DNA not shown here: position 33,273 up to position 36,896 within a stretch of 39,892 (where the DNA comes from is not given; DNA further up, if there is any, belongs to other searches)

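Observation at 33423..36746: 1107-aa orphan ORF with elevated GC, bracketed by a vapBC module and an M61-PDZ peptidase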

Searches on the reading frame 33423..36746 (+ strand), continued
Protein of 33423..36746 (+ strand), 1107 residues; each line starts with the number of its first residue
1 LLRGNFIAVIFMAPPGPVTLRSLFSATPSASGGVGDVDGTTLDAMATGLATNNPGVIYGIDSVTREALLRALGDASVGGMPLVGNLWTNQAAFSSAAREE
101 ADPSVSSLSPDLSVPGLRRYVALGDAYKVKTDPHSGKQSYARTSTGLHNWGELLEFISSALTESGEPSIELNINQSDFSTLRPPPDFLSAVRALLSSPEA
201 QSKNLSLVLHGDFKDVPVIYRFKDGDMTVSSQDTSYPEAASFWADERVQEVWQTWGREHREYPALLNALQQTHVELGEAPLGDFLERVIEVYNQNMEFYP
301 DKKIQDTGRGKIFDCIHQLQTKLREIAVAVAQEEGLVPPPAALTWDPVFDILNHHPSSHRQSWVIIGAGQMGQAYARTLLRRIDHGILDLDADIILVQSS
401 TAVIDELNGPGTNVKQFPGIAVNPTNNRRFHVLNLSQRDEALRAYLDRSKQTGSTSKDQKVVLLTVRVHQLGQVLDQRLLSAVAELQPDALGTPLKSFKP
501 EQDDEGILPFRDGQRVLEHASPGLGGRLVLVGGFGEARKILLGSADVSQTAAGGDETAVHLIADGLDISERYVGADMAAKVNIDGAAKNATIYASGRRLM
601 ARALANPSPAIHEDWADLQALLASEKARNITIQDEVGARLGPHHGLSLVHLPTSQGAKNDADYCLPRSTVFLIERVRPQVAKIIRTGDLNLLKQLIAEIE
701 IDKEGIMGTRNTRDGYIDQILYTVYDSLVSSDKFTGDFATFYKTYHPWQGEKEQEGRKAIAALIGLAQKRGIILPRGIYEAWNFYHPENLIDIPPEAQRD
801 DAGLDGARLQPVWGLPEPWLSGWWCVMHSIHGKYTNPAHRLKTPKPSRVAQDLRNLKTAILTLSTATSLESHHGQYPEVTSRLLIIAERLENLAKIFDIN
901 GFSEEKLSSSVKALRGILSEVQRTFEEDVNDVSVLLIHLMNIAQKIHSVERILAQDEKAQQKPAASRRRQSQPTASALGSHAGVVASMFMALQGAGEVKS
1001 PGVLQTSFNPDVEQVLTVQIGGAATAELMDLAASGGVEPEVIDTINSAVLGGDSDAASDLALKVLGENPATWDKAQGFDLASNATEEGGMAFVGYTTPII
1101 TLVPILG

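Call 34: find_encoding_contigs(protein=P0005, flank=10000, max_places=2)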
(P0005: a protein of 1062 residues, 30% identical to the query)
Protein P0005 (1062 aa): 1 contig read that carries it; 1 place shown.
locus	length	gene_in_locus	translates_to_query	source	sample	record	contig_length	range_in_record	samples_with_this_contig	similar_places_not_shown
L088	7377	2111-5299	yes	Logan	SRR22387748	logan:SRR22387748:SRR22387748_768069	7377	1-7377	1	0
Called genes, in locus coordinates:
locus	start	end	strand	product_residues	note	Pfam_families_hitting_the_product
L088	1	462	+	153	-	?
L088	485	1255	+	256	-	-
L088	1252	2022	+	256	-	PF01061:ABC2_membrane, PF12698:ABC2_membrane_3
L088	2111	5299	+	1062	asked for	-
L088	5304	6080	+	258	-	-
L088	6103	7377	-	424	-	?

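Call 35: search_solved_structures(query=A1, max_evalue=10, show_alignments=2)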
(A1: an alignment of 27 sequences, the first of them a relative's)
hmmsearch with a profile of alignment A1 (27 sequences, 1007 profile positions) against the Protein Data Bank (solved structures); distinct sequences matched with E-value up to 10: 25.
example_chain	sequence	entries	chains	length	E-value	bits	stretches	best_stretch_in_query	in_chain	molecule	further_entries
8a3k_UNK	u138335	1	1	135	0.0049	18.5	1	765-878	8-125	sc-apCC-4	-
9r1m_A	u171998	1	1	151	0.024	16.2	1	744-871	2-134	sc-apCC-4-LMF-1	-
9r1j_A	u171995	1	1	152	0.03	15.9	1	754-867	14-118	sc-apCC-4-NR-1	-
5cwb_A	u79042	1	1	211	0.036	15.6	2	754-846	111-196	Designed helical repeat protein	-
9r1k_A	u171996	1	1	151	0.04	15.4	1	744-866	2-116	sc-apCC-4-A7F-1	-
8fit_A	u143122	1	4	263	0.042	15.4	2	802-883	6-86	cs074A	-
9r1l_A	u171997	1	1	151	0.056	15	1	744-847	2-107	sc-apCC-4-SN38-1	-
3vjf_A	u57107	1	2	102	0.068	14.7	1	783-871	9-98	WA20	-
9c7z_A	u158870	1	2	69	0.15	13.6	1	806-861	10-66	HALC3_919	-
2pms_C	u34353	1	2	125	0.15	13.5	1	743-858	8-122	PNEUMOCOCCAL SURFACE PROTEIN A (PSPA)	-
9r1n_A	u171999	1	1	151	0.16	13.5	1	744-868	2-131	sc-apCC-4-DPH-2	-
6r17_A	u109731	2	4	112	0.25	12.8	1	180-263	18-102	Synaptonemal complex central element protein 2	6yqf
6kos_A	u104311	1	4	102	0.29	12.6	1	781-871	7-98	SUWA (Super WA20)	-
8oyv_A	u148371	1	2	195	0.32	12.5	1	797-892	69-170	De novo designed soluble Claudin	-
5yl9_A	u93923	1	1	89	0.43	12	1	809-873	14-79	Spike glycoprotein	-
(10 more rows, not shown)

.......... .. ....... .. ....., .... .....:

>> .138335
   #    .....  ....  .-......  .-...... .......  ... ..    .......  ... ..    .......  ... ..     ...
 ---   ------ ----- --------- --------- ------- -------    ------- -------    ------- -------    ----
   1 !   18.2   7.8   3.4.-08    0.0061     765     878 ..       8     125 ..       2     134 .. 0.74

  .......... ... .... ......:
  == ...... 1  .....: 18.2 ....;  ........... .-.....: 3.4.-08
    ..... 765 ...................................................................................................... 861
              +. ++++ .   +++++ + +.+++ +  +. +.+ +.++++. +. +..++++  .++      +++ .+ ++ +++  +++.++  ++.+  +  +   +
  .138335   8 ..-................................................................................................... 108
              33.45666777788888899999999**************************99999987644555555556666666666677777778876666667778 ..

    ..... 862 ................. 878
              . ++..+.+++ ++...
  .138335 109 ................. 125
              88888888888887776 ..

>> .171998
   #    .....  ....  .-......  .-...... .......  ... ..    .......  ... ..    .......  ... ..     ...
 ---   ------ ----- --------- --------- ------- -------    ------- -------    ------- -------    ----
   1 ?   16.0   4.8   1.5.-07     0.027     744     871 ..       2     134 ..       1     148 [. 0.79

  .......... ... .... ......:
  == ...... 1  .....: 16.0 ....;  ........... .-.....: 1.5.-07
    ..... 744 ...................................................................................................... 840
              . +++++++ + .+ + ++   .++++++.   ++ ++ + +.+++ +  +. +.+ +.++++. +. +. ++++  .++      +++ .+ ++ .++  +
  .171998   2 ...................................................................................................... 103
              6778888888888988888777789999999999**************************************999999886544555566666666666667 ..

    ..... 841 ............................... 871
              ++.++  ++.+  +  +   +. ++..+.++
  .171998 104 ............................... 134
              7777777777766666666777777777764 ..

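Call 42: search_protein_families(library=padloc, proteins=[P0001, P0003, P0004], max_evalue=0.1)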
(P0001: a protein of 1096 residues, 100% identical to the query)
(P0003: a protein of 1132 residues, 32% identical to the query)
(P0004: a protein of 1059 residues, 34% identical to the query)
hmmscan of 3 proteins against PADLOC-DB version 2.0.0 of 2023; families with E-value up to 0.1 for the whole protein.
P0001 (1096 aa): 0 families

P0003 (1132 aa): 0 families

P0004 (1059 aa): 0 families
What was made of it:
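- On Known anti-phage defence proteins (PADLOC-DB): No hit for P0001, P0003 or P0004 at E <= 0.1 (call 42).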

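Call 47: predict_structure(alignment_id=A1)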
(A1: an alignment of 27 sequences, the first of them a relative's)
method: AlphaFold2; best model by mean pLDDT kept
length: 1096 residues; sequences in the alignment: 27
mean_pLDDT: 78.2   pTM: 0.77
mean pLDDT of the five models: 78.2, 77.6, 76.7, 76.5, 75.2
residues with pLDDT >= 90: 661; 70-90: 168; 50-70: 29; < 50: 238
segments of 3 or more residues with pLDDT < 50: 1-95, 954-1096
pLDDT, mean of each block of 10 residues (from residue 1): 32 31 29 27 27 37 33 30 32 54 88 94 90 94 95 91 96 97 92 95 96 91 92 96 95 98 96 98 96 96 97 95 92 95 93 96 97 96 96 96 93 96 96 84 80 91 92 96 86 75 94 96 85 85 97 95 94 93 96 76 84 96 95 92 92 91 91 96 95 90 96 96 94 88 85 91 94 90 89 85 92 93 82 90 94 82 93 95 88 87 91 88 94 93 76 43 31 30 28 27 27 32 29 26 34 34 29 27 26 28
secondary structure, 60 per line:
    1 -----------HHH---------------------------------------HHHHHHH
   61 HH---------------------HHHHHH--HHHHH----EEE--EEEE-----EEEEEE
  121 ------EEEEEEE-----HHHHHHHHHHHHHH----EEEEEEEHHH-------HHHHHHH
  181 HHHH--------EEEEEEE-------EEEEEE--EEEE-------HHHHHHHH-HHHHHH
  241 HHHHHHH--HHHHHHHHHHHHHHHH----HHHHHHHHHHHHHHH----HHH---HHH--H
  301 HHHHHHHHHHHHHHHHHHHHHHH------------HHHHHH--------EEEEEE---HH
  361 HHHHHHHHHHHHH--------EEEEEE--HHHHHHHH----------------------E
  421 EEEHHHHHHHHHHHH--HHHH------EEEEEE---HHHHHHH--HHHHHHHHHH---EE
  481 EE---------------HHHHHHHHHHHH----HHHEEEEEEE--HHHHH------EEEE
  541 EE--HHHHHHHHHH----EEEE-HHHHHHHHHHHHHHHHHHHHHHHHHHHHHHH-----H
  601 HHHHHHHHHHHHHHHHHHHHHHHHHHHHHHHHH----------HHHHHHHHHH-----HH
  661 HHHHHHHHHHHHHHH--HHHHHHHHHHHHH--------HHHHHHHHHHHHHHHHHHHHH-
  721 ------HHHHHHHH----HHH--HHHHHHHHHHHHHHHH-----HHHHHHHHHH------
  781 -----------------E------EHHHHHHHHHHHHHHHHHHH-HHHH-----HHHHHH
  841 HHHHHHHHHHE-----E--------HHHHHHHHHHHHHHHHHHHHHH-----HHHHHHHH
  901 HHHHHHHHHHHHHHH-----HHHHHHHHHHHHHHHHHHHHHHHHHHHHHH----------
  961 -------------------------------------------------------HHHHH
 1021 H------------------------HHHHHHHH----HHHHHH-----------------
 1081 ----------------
elements in order (helices of 4 or more, strands of 3 or more residues): H54-62 H84-89 H92-96 E101-103 E106-109 E115-120 E127-133 H139-152 E157-163 H174-184 E193-199 E207-212 E215-218 H226-233 H235-247 H250-265 H270-284 H300-323 H336-341 E350-355 H359-373 E382-387 H390-397 E420-423 H424-435 H438-441 E448-453 H457-463 H466-475 E479-482 H498-509 E517-523 H526-530 E537-542 H545-554 E559-562 H564-594 H600-633 H644-653 H659-675 H678-690 H699-719 H727-734 H744-759 H765-774 H806-824 H826-829 H835-850 H866-887 H893-915 H921-950 H1016-1021 H1046-1053 H1058-1063
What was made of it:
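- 33456..33740 (+): N-terminal tail, residues 1-95. Ala/Gly/Ser-rich, predicted disordered, no signal peptide. pLDDT below 50 over residues 1-95 (call 47).
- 36315..36743 (+): C-terminal tail, residues 954-1096. Ala/Gly-rich, predicted disordered, ending in the hydrophobic .............. pLDDT below 50 (call 47).
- Structure: AF2 model with pLDDT above 90 for 661 residues, pTM 0.77 (call 47). The tails are long and disordered (call 47). More than half of the protein lies outside the dehydrogenase core (call 47). A high-confidence fold (call 47).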

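Call 53: fold_search(model_id=the predicted structure, library=pdb)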
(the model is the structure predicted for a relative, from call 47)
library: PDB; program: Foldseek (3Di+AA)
matches with E <= 10: 675; with E <= 0.001: 4
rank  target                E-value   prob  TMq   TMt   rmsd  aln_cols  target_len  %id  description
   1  1txg_A                8.2e-08  1.00  0.21  0.59  11.1       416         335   14  Structure of glycerol-3-phosphate dehydrogenase from Archaeoglobus fulgidus (released 2004-12-07)
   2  1yj8_A                2.2e-07  1.00  0.21  0.54  10.3       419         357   15  Initial structural analysis of Plasmodium falciparum Glycerol-3-phosphate dehydrogenase (released 2005-02-01)
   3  3vtf                  2.8e-04  1.00  0.18  0.39  11.2       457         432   10  Structure of a UDP-glucose dehydrogenase from the hyperthermophilic archaeon Pyrobaculum islandicum (released 2012-09-19)
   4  3ojl_A                9.8e-04  1.00  0.14  0.33  14.8       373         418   13  Native structure of the UDP-N-acetyl-mannosamine dehydrogenase Cap5O from Staphylococcus aureus (released 2011-03-23)
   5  7rk5_B                1.0e-03  0.99  0.16  0.29  15.0       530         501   13  Mannitol-2-dehydrogenase bound to NADH from Aspergillus fumigatus (released 2022-07-27)
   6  7pua_FN               1.2e-03  1.00  0.16  0.43  14.5       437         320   14  Middle assembly intermediate of the Trypanosoma brucei mitoribosomal small subunit (released 2022-03-02)
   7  7rk5_A                1.3e-03  0.99  0.16  0.30  14.9       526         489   13  Mannitol-2-dehydrogenase bound to NADH from Aspergillus fumigatus (released 2022-07-27)
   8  3qsg                  2.0e-03  1.00  0.16  0.53  12.2       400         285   12  Crystal structure of NAD-binding phosphogluconate dehydrogenase-like protein from Alicyclobacillus acidocaldarius (released 2011-04-13)
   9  1lj8                  2.7e-03  0.99  0.15  0.28  15.5       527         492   13  Crystal structure of mannitol dehydrogenase in complex with NAD (released 2002-11-15)
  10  3pef_H                3.8e-03  1.00  0.15  0.48  14.9       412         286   13  Crystal structure of gamma-hydroxybutyrate dehydrogenase from Geobacter metallireducens in complex with NADP+ (released 2011-12-07)
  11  5u5g_A                6.1e-03  1.00  0.15  0.48  15.3       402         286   13  Psf3 in complex with NADP+ and 2-OPP (released 2017-01-04)
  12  1qmg_C                1.2e-02  0.97  0.17  0.32  18.9       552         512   11  Acetohydroxyacid isomeroreductase complexed with its reaction product dihydroxy-methylvalerate, manganese and ADP-ribo (released 2000-03-31)
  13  5u5g_B                1.3e-02  1.00  0.15  0.50  14.4       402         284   13  Psf3 in complex with NADP+ and 2-OPP (released 2017-01-04)
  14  5u5g_C                3.3e-02  0.99  0.15  0.50  14.5       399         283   14  Psf3 in complex with NADP+ and 2-OPP (released 2017-01-04)
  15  1i36_A                3.6e-02  0.99  0.15  0.50  13.4       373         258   11  Structure of Conserved Protein MTH1747 of Unknown Function Reveals Structural Similarity with 3-Hydroxyacid Dehydrogen (released 2002-05-15)
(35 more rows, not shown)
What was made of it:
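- On NAD(P)-dependent glycerol-3-phosphate dehydrogenase (GpsA/GPD1): Foldseek E 8e-8 (call 53).
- Foldseek: 1txg E 8e-8, 1yj8 E 2e-7 (call 53).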

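Call 74: find_related_loci(query=A2, collection=metagenome_contigs, flank=10000)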
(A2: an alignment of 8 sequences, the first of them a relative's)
Query A2 (1132 aa) in metagenome_contigs; peptide patterns used: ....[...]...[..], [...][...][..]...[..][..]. (x = any residue, [..] = any of these).
185 stretches matched a pattern; 4 encode a relative of the query (tblastn E <= 1e-3); 4 distinct loci.
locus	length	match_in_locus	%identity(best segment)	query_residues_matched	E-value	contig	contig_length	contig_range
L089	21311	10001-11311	35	342-768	2e-69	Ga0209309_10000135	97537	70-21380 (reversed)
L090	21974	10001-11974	28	136-792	1e-65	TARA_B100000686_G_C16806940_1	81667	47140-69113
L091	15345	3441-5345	29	142-773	1e-60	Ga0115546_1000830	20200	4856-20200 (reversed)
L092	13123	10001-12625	30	150-960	3e-83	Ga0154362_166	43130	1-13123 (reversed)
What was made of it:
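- Tried and rejected: It worked with 8 closer sequences (call 74).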

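Call 96: search_protein_families(library=pfam, proteins=[P0007, P0010, P0012, P0024, P0011, P0003], max_evalue=10)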
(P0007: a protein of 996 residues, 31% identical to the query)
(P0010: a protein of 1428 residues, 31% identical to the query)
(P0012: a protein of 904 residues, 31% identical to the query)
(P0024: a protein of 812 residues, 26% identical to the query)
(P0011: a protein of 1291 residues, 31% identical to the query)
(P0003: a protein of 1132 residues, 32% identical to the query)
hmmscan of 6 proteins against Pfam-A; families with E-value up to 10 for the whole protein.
P0007 (996 aa): 0 families

P0010 (1428 aa): 3 families
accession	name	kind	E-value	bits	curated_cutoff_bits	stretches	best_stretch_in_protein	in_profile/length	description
PF11867.13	T1RH-like_C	-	0.059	13.2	26.8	1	1134-1274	97-236/329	Type I restriction enzyme HindI endonuclease subunit-like, C-terminal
PF05099.18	TerB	-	0.17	12.6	24.4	1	1193-1250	26-84/118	Tellurite resistance protein TerB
PF02268.21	TFIIA_gamma_N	-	0.23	12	33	1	1191-1222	16-47/47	Transcription initiation factor IIA, gamma subunit, helical domain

P0012 (904 aa): 2 families
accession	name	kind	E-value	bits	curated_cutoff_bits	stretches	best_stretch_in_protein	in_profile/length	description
PF07992.20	Pyr_redox_2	-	0.064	13.1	26.1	1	321-365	142-177/291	Pyridine nucleotide-disulphide oxidoreductase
PF13450.12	NAD_binding_8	-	0.086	13.6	21.9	1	327-365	1-31/68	NAD(P)-binding Rossmann-like domain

P0024 (812 aa): 1 family
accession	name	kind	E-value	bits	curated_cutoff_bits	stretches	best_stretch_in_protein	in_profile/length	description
PF01850.27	PIN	-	0.0015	19.6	23.6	1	197-305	3-99/120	PIN domain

P0011 (1291 aa): 0 families

P0003 (1132 aa): 0 families

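Call 102: find_related_loci(query=A2, collection=viral_contigs, flank=5000)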
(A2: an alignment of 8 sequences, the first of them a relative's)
Query A2 (1132 aa) in viral_contigs; peptide patterns used: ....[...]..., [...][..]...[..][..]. (x = any residue, [..] = any of these).
64 stretches matched a pattern, but none encodes a relative of the query by tblastn (E <= 1e-3).
